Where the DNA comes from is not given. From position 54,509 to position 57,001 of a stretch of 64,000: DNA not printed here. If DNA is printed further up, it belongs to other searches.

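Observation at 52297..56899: Compact PHP-hydrolase / activase / short glycyl-radical-enzyme operon of unassigned chemistry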

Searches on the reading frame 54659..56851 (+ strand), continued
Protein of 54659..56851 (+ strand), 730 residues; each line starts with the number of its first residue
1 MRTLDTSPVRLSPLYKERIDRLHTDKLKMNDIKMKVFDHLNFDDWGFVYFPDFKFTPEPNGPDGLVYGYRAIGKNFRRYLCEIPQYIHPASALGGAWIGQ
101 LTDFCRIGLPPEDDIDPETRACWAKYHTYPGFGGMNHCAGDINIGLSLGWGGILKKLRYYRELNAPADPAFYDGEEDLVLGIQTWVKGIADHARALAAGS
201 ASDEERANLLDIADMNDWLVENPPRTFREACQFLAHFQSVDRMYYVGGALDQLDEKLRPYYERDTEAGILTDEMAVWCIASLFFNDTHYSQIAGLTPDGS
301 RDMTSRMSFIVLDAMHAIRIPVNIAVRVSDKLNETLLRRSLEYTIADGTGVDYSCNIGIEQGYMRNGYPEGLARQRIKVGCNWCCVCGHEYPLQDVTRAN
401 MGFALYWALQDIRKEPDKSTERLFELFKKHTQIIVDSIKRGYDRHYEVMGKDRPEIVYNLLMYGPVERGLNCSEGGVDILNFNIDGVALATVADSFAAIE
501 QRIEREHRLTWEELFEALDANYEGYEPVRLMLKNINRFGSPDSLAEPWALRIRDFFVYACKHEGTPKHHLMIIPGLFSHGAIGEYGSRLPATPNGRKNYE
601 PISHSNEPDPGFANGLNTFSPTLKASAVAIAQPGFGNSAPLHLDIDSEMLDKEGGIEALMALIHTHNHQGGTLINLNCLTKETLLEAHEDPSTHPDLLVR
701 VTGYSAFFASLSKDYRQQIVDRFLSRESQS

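Call 42: fold_search(model_id=the predicted structure, library=pdb)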
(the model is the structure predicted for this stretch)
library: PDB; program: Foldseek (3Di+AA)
matches with E <= 10: 329; with E <= 0.001: 66
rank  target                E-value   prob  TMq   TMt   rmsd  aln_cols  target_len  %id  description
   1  5i2g_A                2.1e-37  1.00  0.84  0.77   6.3       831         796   21  1,2-propanediol Dehydration in Roseburia inulinivorans; Structural Basis for Substrate and Enantiomer Selectivity (released 2016-06-01)
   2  5i2g_B                5.5e-37  1.00  0.84  0.77   5.8       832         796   21  1,2-propanediol Dehydration in Roseburia inulinivorans; Structural Basis for Substrate and Enantiomer Selectivity (released 2016-06-01)
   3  5i2a_A                1.0e-36  1.00  0.84  0.74   6.2       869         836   20  1,2-propanediol Dehydration in Roseburia inulinivorans; Structural Basis for Substrate and Enantiomer Selectivity (released 2016-06-01)
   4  5faw_A                4.8e-36  1.00  0.80  0.73   7.1       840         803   18  T502A mutant of choline TMA-lyase (released 2016-09-28)
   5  5i2a_B                5.1e-36  1.00  0.83  0.73   6.5       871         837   20  1,2-propanediol Dehydration in Roseburia inulinivorans; Structural Basis for Substrate and Enantiomer Selectivity (released 2016-06-01)
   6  9ht9_A                8.1e-36  1.00  0.80  0.74   7.0       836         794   18  CutC in complex with inhibitor1 (released 2026-01-14)
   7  5fay_A                1.1e-35  1.00  0.81  0.74   7.1       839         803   18  Y208F mutant of choline TMA-lyase (released 2016-09-28)
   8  5fav_A                1.3e-35  1.00  0.81  0.74   7.1       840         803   18  E491Q mutant of choline TMA-lyase (released 2016-09-28)
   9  9r0v_C                1.7e-35  1.00  0.79  0.72   7.2       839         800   19  CutC IN COMPLEX WITH Inhibitor (released 2026-02-11)
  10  5fau_A                1.9e-35  1.00  0.80  0.74   6.9       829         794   18  wild-type choline TMA lyase in complex with choline (released 2016-09-28)
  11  5kdp_A                1.9e-35  1.00  0.81  0.74   7.2       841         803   18  E491A mutant of choline TMA-lyase (released 2016-09-28)
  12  9f3x_C                2.3e-35  1.00  0.80  0.74   7.0       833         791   19  CutC choline lyase in complex with cyclopropylcholine (released 2024-05-08)
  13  5fau_B                2.5e-35  1.00  0.80  0.74   7.0       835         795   18  wild-type choline TMA lyase in complex with choline (released 2016-09-28)
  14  6nd3_D                2.9e-35  1.00  0.81  0.74   7.0       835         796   18  wild-type choline TMA lyase in complex with betaine aldehyde (released 2019-01-16)
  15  9r0v_A                3.9e-35  1.00  0.80  0.73   7.0       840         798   18  CutC IN COMPLEX WITH Inhibitor (released 2026-02-11)
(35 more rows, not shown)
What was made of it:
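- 54659..56851 (+): Compact PFL-like glycyl radical enzyme, 730 aa, of the uncharacterised 'C-N-W' clade. Foldseek gives TM 0.72-0.84 to GRE structures at 17-21% identity (call 42).
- Closest known: GRE 1,2-eliminases. Same: Ten-stranded barrel fold (TM 0.79-0.84, call 42).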

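Call 46: search_protein_families(library=pfam, alignment_id=A3, max_evalue=0.00001)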
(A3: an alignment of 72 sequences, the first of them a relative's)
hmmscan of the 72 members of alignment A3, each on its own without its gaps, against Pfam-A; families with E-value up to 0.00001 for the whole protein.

A. member 1, L001:10323-12377:- (684 aa): 0 families

B. families by the number of members that match (of 72 scanned): 73 families (the first 25 are shown)
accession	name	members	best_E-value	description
PF22725.1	GFO_IDH_MocA_C3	9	8.3e-28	GFO/IDH/MocA C-terminal domain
PF01408.29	GFO_IDH_MocA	9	3.9e-23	Oxidoreductase family, NAD-binding Rossmann fold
PF02894.22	GFO_IDH_MocA_C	9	2.8e-21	Oxidoreductase family, C-terminal alpha/beta domain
PF16335.10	GtaA_6_Hairpin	6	1.8e-130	Glutaminase A six helical-hairpin domain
PF17168.10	DUF5127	6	6.5e-37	Domain of unknown function (DUF5127)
PF16334.10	DUF4964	6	1.2e-23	Domain of unknown function (DUF4964)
PF01074.27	Glyco_hydro_38N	3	2e-82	Glycosyl hydrolases family 38 N-terminal domain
PF07748.19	Glyco_hydro_38C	3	1.3e-52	Glycosyl hydrolases family 38 C-terminal domain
PF09261.16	Alpha-mann_mid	3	4.5e-28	Alpha mannosidase middle domain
PF01208.23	URO-D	3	6.1e-24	Uroporphyrinogen decarboxylase (URO-D)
PF17677.7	Glyco_hydro38C2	3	2e-15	Glycosyl hydrolases family 38 C-terminal beta sandwich domain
PF06283.17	ThuA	2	5.4e-33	Trehalose utilisation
PF00892.27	EamA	2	3.1e-18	EamA-like transporter family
PF02614.20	UxaC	1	2.6e-198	Glucuronate isomerase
PF00933.27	Glyco_hydro_3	1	1e-85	Glycosyl hydrolase family 3 N terminal domain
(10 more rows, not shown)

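Call 47: search_protein_families(library=pfam, alignment_id=A4, max_evalue=0.00001)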
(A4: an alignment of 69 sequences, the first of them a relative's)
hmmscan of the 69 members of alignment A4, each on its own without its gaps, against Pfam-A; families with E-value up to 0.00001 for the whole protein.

A. member 1, L001:6295-6762:+ (155 aa): 4 families
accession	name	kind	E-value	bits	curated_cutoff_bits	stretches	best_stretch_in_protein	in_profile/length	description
PF01047.28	MarR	-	6.9e-20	71.1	24.6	1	43-101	1-59/59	MarR family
PF22381.2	Staph_reg_Sar_Rot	-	1.1e-18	67.6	27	1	33-112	2-81/85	Transcriptional regulator SarA/Rot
PF12802.13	MarR_2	-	1e-09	38.8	27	1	41-100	1-61/61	MarR family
PF13463.12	HTH_27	-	4.1e-07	30.6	22.2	1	43-109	1-68/68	Winged helix DNA-binding domain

B. families by the number of members that match (of 69 scanned): 63 families (the first 25 are shown)
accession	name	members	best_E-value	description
PF12833.13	HTH_18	6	3e-22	Helix-turn-helix domain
PF00392.27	GntR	6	1.4e-18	Bacterial regulatory proteins, gntR family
PF00165.29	HTH_AraC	6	2.9e-16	Bacterial regulatory helix-turn-helix proteins, AraC family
PF02311.25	AraC_binding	6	1.1e-10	AraC-like ligand binding domain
PF13377.12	Peripla_BP_3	5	3.7e-29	Periplasmic binding protein-like domain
PF00528.27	BPD_transp_1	5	5.7e-20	Binding-protein-dependent transport system inner membrane component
PF00532.27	Peripla_BP_1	5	2.9e-17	Periplasmic binding proteins and sugar binding domain of LacI family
PF01208.23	URO-D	4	4.7e-62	Uroporphyrinogen decarboxylase (URO-D)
PF13407.12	Peripla_BP_4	4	5.8e-14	Periplasmic binding protein domain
PF07883.17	Cupin_2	3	1.5e-06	Cupin domain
PF01053.26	Cys_Met_Meta_PP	2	8.3e-113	Cys/Met metabolism PLP-dependent enzyme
PF14323.11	GxGYxYP_C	2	3.2e-36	GxGYxYP putative glycoside hydrolase C-terminal domain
PF20958.2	GxGYxYP_N_3rd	2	7.2e-14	GxGYxYP third domain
PF16216.10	GxGYxYP_N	2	1.4e-08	GxGYxYP_N 1st domain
PF00266.25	Aminotran_5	2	5.6e-08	Aminotransferase class-V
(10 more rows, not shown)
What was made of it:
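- Immediate neighbours (n = 141) include 9 Gfo/Idh/MocA, 6 GtaA-like, 4 GH38, 5 ABC permease and 12 AraC or GntR-LacI genes (calls 46, 47).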

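Call 58: search_protein_families(library=pfam, proteins=[L041:10223-12505:+, L049:12664-15381:+, L040:2341-4509:-, L040:4721-7096:+, L006:16173-18062:+, L017:11200-14244:+, L017:16237-17760:+, L062:2473-3894:-, L021:8868-9971:-, L022:11538-13094:+], max_evalue=0.00001)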
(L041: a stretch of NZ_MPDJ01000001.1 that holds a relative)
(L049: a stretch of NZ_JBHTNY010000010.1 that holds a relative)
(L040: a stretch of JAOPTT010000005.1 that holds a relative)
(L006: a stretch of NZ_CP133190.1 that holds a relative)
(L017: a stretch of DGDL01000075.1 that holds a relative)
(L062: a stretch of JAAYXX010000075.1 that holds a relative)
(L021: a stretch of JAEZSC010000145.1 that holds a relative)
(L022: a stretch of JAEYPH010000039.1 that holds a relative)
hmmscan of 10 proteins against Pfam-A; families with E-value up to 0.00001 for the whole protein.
L041:10223-12505:+ (760 aa): 0 families

L049:12664-15381:+ (905 aa): 5 families
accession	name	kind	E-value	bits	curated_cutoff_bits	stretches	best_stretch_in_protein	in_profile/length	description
PF05991.17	NYN_YacP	-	6.9e-52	176.2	24.6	1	736-898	1-165/166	YacP-like NYN domain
PF00009.33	GTP_EFTU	-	5.5e-50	170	26.5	1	6-227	4-187/188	Elongation factor Tu GTP binding domain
PF00679.30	EFG_C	-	1e-17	64.3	27.9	1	530-610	2-83/89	Elongation factor G C-terminus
PF03764.24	EFG_IV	-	1.4e-17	64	24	1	413-527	2-121/121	Elongation factor G, domain IV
PF14492.12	EFG_III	-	2.6e-09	37.4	27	1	339-410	3-74/75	Elongation Factor G, domain III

L040:2341-4509:- (722 aa): 3 families
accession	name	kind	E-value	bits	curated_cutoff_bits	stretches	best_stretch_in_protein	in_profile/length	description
PF01915.27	Glyco_hydro_3_C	-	1.3e-53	182.4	31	1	370-596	1-200/200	Glycosyl hydrolase family 3 C-terminal domain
PF00933.27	Glyco_hydro_3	-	6e-53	180.8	27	1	118-328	103-314/316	Glycosyl hydrolase family 3 N terminal domain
PF14310.12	Fn3-like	-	1.4e-10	41.6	25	1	633-701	1-70/71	Fibronectin type III-like domain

L040:4721-7096:+ (791 aa): 4 families
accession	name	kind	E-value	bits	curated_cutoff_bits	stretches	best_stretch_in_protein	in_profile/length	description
PF14323.11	GxGYxYP_C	-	3.2e-36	125.8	27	1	555-783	1-240/242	GxGYxYP putative glycoside hydrolase C-terminal domain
PF20958.2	GxGYxYP_N_3rd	-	4.6e-12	46.3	24.4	1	445-536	16-91/91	GxGYxYP third domain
PF20957.2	GxGYxYP_N_2nd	-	1.5e-08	35.1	24.5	1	378-430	16-68/68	GxGYxYP_N second domain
PF16216.10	GxGYxYP_N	-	5.2e-08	33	23.9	1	281-332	2-52/72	GxGYxYP_N 1st domain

L006:16173-18062:+ (629 aa): 2 families
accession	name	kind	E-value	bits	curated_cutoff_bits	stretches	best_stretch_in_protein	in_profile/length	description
PF06580.19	His_kinase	-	1.6e-16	60.7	25.2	1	413-488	3-79/81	Histidine kinase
PF00672.30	HAMP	-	7.9e-09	36.2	25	1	338-385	2-49/53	HAMP domain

L017:11200-14244:+ (1014 aa): 6 families
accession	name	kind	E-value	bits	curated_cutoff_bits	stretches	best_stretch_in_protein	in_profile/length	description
PF02836.23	Glyco_hydro_2_C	-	7.5e-93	311.4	21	1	321-614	1-300/302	Glycosyl hydrolases family 2, TIM barrel domain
PF02929.23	Bgal_small_N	-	1.5e-65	221.8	25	1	744-1008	3-247/248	Beta galactosidase small chain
PF02837.24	Glyco_hydro_2_N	-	5.3e-43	147.3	28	1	51-219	1-166/169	Glycosyl hydrolases family 2, sugar binding domain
PF16353.11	LacZ_4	-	3.4e-18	66.1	27.3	1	626-712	1-86/87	Beta-galactosidase, domain 4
PF22666.2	Glyco_hydro_2_N2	-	1.1e-09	39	27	1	127-192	52-117/167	Glycosyl hydrolase 2 galactose-binding domain-like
PF00703.27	Glyco_hydro_2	-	2.2e-06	28.8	23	1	224-304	1-89/109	Glycosyl hydrolases family 2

L017:16237-17760:+ (507 aa): 2 families
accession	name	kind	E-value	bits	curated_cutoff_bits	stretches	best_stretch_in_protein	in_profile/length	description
PF14821.11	Thr_synth_N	-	6.2e-18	65.2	25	1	13-90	2-79/79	Threonine synthase N terminus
PF00291.31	PALP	-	4.6e-15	56.2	35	1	113-419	28-278/295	Pyridoxal-phosphate dependent enzyme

L062:2473-3894:- (473 aa): 3 families
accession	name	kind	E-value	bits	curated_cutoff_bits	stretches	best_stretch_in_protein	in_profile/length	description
PF00884.28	Sulfatase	-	2.5e-52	178.5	25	1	17-343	1-300/301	Sulfatase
PF16347.10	SGSH_C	-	8.2e-21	75.2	29.3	1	288-434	3-150/154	N-sulphoglucosamine sulphohydrolase, C-terminal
PF01663.27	Phosphodiest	-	1.9e-10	41.3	23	1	41-284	19-222/342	Type I phosphodiesterase / nucleotide pyrophosphatase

L021:8868-9971:- (367 aa): 0 families

L022:11538-13094:+ (518 aa): 3 families
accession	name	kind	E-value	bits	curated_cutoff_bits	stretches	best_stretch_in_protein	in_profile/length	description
PF07508.19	Recombinase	-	1.6e-28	99.4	21.1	1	184-306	3-102/102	Recombinase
PF00239.26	Resolvase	-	7.6e-21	75.2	23.3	1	7-159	3-145/145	Resolvase, N terminal domain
PF13408.12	Zn_ribbon_recom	-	4.7e-09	36.9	25.3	1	317-371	1-57/58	Recombinase zinc beta ribbon domain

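Call 65: search_protein_representatives(protein=window:54659-56851:+)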
Query: 730 residues. Proteins with E-value up to 0.001 (for the whole library): 3769; up to 1e-10: 2065; up to 1e-30: 257. The best 150 are listed.
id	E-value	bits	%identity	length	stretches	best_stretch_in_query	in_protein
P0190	4.3e-233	792.5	52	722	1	6-726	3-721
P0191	1.2e-215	734.8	51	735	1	40-725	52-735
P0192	4.1e-162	557.8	43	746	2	54-724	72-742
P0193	2.6e-150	518.7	50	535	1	15-515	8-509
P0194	9.3e-148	510.3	42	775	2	124-727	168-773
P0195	1.5e-137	476.5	37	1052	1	15-728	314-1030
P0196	2.7e-135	469.1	37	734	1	15-725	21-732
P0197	1.9e-134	466.3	38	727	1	15-725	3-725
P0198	2.9e-132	459.1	39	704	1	40-726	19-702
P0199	2.0e-129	449.7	35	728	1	14-725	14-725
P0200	1.9e-124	433.2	35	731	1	40-724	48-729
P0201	3.3e-122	425.8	66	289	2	189-386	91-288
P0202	1.7e-117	410.3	36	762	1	41-724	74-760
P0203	4.7e-115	402.2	36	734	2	419-724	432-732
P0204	6.4e-112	391.8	40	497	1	232-725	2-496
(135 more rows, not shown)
